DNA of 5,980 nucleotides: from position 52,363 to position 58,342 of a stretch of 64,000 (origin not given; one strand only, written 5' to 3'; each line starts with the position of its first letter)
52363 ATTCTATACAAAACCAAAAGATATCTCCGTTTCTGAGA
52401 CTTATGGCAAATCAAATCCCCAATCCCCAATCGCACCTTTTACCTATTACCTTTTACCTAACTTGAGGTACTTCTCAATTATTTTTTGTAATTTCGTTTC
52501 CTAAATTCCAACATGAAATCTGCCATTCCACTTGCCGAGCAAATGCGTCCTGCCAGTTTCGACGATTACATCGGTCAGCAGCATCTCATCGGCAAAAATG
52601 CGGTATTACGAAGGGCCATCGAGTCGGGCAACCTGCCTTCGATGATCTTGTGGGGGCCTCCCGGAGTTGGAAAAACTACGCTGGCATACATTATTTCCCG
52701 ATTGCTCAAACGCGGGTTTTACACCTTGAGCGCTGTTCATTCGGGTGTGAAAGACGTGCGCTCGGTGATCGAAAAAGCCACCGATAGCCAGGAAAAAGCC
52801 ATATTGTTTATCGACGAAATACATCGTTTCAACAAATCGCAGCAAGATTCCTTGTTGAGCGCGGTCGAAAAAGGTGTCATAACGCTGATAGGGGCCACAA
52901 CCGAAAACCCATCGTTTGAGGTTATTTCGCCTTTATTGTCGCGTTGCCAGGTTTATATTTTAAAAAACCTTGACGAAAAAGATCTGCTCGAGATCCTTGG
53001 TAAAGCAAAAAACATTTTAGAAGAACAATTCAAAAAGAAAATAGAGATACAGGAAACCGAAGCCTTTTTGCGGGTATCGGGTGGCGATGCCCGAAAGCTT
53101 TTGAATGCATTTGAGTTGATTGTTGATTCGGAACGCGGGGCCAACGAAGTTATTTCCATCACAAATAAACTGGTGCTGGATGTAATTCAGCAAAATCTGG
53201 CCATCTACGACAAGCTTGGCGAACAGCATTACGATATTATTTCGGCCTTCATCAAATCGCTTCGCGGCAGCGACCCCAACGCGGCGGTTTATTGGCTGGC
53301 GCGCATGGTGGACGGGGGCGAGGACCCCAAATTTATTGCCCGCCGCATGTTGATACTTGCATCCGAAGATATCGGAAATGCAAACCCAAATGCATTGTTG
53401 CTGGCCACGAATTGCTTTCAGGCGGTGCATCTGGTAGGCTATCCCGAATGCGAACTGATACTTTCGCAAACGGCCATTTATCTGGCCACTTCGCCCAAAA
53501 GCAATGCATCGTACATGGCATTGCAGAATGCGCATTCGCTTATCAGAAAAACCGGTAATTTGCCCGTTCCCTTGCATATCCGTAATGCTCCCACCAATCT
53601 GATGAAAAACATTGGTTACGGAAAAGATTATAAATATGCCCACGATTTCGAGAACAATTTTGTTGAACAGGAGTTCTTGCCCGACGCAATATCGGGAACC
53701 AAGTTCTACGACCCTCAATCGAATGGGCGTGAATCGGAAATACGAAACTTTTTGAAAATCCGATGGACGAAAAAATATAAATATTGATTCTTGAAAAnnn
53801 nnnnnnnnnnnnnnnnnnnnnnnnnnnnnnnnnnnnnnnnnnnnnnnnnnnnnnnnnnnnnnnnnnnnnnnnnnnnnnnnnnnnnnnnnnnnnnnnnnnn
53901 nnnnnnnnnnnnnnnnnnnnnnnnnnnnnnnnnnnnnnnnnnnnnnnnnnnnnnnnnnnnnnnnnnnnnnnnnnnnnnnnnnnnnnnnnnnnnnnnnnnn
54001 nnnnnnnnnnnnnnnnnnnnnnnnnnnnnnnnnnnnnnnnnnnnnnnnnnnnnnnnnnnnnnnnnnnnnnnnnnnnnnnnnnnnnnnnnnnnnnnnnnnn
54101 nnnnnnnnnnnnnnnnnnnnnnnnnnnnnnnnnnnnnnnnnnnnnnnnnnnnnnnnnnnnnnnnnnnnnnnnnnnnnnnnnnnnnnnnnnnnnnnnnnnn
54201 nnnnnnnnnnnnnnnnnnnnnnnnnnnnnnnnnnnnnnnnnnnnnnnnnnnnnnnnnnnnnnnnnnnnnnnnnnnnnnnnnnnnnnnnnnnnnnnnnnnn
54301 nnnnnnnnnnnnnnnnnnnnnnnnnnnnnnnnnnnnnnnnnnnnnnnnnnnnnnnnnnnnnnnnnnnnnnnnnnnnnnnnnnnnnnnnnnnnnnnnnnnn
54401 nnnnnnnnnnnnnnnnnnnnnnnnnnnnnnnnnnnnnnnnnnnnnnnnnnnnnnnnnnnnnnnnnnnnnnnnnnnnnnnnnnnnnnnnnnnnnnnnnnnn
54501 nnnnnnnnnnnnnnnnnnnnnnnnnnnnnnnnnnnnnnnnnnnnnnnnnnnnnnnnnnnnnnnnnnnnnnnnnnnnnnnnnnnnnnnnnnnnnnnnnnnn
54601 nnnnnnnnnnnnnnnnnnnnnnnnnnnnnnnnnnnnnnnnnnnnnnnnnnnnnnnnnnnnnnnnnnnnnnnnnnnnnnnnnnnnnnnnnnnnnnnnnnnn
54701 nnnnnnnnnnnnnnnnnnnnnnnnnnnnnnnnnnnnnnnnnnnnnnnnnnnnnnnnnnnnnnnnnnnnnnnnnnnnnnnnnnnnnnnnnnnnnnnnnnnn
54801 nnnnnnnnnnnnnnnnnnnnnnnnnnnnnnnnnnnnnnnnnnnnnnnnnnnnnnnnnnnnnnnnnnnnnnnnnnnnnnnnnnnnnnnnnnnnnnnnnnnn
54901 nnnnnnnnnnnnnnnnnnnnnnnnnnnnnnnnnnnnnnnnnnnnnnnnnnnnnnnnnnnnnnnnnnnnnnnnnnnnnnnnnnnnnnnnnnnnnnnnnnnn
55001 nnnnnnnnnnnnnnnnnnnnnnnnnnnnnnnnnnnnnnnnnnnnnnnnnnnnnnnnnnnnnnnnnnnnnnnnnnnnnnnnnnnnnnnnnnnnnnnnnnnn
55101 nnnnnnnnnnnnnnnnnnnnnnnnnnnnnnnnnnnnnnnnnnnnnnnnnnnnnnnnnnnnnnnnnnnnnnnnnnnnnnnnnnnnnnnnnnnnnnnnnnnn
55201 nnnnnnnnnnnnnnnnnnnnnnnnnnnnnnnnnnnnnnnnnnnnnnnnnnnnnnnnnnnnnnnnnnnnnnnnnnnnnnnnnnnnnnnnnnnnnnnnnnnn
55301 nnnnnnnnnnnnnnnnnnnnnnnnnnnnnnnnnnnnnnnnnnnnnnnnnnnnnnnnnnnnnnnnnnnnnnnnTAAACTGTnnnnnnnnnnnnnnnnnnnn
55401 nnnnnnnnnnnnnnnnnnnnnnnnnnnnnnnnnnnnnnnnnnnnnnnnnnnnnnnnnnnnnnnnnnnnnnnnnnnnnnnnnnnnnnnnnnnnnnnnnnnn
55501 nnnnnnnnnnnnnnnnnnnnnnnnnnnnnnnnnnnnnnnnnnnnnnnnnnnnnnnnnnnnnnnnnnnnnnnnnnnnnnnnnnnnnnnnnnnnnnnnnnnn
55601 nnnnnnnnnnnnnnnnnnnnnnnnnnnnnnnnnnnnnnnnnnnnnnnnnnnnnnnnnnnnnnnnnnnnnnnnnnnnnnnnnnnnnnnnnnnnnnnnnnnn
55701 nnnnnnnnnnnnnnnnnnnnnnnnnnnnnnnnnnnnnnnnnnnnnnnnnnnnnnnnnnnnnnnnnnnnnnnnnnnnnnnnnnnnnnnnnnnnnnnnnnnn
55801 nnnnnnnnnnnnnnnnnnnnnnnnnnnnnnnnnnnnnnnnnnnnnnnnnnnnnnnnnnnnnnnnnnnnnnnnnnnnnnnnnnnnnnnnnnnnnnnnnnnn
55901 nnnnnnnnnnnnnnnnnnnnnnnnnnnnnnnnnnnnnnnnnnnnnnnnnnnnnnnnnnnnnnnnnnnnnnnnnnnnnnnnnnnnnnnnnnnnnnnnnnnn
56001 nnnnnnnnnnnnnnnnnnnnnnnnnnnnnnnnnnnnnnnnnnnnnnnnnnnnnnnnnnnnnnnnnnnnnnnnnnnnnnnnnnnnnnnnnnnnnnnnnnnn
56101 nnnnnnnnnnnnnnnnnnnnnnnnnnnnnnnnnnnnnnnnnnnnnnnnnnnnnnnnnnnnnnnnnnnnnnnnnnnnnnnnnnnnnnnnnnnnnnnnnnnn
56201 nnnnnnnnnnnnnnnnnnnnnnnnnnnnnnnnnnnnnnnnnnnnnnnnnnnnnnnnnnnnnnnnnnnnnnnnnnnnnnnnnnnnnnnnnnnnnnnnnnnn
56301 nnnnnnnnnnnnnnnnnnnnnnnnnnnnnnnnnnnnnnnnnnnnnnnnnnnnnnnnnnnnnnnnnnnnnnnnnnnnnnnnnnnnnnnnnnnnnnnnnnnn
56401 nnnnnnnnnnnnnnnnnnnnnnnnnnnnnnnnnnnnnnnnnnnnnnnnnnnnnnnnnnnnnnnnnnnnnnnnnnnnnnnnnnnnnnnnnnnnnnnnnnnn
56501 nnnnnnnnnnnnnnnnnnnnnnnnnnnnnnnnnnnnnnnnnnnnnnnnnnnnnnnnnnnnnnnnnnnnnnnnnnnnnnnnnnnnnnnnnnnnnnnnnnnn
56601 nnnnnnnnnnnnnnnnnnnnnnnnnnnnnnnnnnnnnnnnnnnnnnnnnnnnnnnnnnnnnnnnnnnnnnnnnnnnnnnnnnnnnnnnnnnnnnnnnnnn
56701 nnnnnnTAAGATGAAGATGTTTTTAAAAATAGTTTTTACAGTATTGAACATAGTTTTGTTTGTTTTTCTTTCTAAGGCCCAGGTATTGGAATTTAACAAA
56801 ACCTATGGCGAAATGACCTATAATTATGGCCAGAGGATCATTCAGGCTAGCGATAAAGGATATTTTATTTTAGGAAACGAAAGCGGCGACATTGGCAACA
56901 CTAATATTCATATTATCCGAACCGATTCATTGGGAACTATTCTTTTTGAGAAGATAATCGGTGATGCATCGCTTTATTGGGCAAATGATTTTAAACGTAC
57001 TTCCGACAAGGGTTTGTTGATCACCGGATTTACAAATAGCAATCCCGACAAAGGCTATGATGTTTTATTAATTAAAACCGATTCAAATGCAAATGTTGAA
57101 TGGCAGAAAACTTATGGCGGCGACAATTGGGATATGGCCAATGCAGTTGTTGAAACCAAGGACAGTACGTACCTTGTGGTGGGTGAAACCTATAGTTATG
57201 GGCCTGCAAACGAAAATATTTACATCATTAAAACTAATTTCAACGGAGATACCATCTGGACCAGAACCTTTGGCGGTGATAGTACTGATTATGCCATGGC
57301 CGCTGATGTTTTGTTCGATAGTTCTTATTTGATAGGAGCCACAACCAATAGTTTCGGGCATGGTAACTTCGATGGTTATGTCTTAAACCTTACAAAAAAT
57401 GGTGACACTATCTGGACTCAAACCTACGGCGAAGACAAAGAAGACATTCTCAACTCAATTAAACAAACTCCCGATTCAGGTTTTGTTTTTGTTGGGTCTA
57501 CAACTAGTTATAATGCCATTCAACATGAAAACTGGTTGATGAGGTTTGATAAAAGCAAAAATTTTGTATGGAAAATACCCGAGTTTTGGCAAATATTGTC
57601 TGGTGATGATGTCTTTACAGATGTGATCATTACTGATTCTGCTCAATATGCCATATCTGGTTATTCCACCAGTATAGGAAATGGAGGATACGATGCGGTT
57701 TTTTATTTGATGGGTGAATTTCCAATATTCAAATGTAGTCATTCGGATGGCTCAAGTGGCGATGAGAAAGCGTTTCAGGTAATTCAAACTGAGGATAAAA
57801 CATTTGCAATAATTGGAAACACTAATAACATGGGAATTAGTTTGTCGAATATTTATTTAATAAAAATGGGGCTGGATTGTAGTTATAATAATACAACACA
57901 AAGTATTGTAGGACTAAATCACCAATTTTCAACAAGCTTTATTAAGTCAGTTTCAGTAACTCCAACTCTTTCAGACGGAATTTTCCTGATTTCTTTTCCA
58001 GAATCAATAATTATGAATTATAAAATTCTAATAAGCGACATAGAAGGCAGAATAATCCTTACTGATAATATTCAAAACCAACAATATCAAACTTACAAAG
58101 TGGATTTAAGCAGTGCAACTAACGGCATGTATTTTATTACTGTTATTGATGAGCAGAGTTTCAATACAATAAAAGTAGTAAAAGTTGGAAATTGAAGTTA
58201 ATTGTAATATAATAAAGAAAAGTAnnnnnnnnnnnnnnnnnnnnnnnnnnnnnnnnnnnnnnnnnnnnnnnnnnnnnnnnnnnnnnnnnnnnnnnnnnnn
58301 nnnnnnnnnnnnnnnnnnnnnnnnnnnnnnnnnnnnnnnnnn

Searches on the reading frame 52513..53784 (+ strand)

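Call 9: search_protein_families(library=ncbifam, proteins=[window:52513-53784:+], max_evalue=0.00001)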
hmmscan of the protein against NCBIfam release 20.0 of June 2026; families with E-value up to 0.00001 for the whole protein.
window:52513-53784:+ (424 aa): 52 families (the best 25 are shown)
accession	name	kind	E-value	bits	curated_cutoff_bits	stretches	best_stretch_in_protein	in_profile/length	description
NF009881.0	PRK13341.1-2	equivalog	3.6e-136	454.9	651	1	2-413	13-430/736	AAA family ATPase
NF009883.0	PRK13341.1-4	equivalog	2.9e-125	418.9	668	1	3-416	17-436/729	AAA family ATPase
NF009880.0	PRK13341.1-1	equivalog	8.9e-114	381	891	1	3-422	4-410/599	AAA family ATPase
NF009882.0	PRK13341.1-3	equivalog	1.1e-107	361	1197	1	3-419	16-438/734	AAA family ATPase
NF011289.0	PRK14700.1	equivalog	1.8e-63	214.5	570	1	117-415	3-292/300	recombination factor protein RarA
NF000868.0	PRK00080.1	equivalog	8.7e-22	77.4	282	1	8-120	16-128/330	Holliday junction branch migration DNA helicase RuvB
TIGR00635.1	ruvB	equivalog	5.2e-20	71.7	299.05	1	15-120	2-107/305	Holliday junction branch migration DNA helicase RuvB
TIGR02397.1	dnaX_nterm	equivalog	2.5e-18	66.5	250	2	74-235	94-254/355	DNA polymerase III subunit gamma/tau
NF001679.0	PRK00440.1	equivalog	2.9e-18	66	303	1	7-217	8-224/322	replication factor C small subunit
NF011524.0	PRK14963.1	equivalog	1.2e-14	54.3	601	1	9-62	6-57/647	DNA polymerase III subunits gamma and tau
NF004549.0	PRK05896.1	equivalog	5.7e-14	51.7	578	1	74-202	96-223/642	DNA polymerase III subunits gamma and tau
TIGR02902.1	spore_lonB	equivalog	6e-14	51.6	723.3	1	4-61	52-106/531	ATP-dependent protease LonB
NF006585.0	PRK09111.1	equivalog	9.2e-14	51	604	1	7-65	30-86/616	DNA polymerase III subunit gamma/tau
NF011512.0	PRK14950.1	equivalog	2e-13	50.4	593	1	74-278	97-285/585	DNA polymerase III subunits gamma and tau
NF005171.0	PRK06645.1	equivalog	3e-13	49.1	614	1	74-215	107-247/509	DNA polymerase III subunits gamma and tau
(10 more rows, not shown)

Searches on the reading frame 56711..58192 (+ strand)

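Call 9: search_protein_families(library=ncbifam, proteins=[window:56711-58192:+], max_evalue=0.00001)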
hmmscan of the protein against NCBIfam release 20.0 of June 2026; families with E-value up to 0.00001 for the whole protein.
window:56711-58192:+ (494 aa): 1 family
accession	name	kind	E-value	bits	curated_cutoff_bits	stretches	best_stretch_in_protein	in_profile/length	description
TIGR04183.1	Por_Secre_tail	domain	1e-05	25.4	23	1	423-491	9-71/72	T9SS type A sorting domain-containing protein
